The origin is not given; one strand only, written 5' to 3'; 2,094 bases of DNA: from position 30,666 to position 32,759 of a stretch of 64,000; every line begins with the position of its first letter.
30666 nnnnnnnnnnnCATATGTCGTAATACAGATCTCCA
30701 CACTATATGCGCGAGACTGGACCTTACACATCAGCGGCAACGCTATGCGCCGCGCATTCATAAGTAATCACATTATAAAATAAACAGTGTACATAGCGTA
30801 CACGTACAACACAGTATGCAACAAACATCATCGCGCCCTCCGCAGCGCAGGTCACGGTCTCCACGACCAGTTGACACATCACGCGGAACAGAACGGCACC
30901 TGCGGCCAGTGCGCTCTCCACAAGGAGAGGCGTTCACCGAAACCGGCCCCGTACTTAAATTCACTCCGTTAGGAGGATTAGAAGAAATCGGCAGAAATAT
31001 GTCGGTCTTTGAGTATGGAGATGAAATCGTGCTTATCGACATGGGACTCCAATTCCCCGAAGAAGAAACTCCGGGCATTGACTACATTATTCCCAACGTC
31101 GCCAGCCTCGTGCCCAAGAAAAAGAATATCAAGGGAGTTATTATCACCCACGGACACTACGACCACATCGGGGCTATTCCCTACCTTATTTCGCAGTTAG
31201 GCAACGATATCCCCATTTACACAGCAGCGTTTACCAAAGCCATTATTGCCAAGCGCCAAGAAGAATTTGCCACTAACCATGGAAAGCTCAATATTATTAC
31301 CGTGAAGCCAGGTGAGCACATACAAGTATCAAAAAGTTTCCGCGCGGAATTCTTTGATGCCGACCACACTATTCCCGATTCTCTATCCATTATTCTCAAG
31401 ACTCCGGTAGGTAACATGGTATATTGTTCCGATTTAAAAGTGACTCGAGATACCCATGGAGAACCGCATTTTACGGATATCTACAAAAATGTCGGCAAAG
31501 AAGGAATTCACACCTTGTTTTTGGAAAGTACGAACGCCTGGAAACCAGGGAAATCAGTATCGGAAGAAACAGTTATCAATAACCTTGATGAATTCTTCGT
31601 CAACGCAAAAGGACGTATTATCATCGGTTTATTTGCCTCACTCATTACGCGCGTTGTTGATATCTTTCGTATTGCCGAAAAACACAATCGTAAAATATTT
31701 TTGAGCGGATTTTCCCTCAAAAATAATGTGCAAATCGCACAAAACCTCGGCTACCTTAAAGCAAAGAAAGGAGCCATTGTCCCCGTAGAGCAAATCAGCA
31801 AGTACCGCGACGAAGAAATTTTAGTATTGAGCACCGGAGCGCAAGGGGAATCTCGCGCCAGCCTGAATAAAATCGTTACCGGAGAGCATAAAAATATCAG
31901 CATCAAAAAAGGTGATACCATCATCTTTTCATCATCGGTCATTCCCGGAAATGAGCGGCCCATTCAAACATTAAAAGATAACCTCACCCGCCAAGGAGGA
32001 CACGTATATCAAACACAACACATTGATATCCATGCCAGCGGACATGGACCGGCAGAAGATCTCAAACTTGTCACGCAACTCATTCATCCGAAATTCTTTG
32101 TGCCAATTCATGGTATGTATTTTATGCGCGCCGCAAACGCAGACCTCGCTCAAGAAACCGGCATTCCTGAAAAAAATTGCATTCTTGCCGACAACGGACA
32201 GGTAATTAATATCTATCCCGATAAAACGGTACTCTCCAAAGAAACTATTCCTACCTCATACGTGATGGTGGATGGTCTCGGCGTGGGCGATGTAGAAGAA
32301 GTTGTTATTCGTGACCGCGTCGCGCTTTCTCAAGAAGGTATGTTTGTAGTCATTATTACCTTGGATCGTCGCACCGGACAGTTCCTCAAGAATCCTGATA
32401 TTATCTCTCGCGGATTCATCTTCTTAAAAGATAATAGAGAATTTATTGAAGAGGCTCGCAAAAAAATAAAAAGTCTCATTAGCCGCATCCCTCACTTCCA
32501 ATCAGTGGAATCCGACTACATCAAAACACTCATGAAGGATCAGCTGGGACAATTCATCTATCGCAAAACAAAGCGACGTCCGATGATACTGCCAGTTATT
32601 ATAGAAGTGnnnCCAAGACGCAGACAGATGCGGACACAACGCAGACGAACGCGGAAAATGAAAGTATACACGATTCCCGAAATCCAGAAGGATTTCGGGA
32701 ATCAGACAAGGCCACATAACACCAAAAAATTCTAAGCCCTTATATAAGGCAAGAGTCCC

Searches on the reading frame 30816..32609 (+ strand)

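Call 34: search_protein_families(library=pfam, proteins=[window:30816-32609:+], max_evalue=0.0001)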
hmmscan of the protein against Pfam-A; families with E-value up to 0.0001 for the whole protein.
window:30816-32609:+ (598 aa): 5 families
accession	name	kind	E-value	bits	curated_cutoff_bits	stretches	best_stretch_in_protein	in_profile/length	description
PF22505.1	RNase_J_b_CASP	-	6e-42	142.8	27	1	265-389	1-125/126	Ribonuclease J, beta-CASP domain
PF17770.6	RNase_J_C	-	8.2e-30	104.3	23.8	1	497-598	1-102/102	Ribonuclease J C-terminal domain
PF12706.13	Lactamase_B_2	-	9.7e-14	51.9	27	1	102-213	26-149/200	Beta-lactamase superfamily domain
PF00753.33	Lactamase_B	-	2.9e-09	37.6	22.7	1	60-136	6-75/196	Metallo-beta-lactamase superfamily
PF07521.17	RMMBL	-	1.7e-05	25.1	21.6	0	404-450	10-58/63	Zn-dependent metallo-hydrolase RNA specificity domain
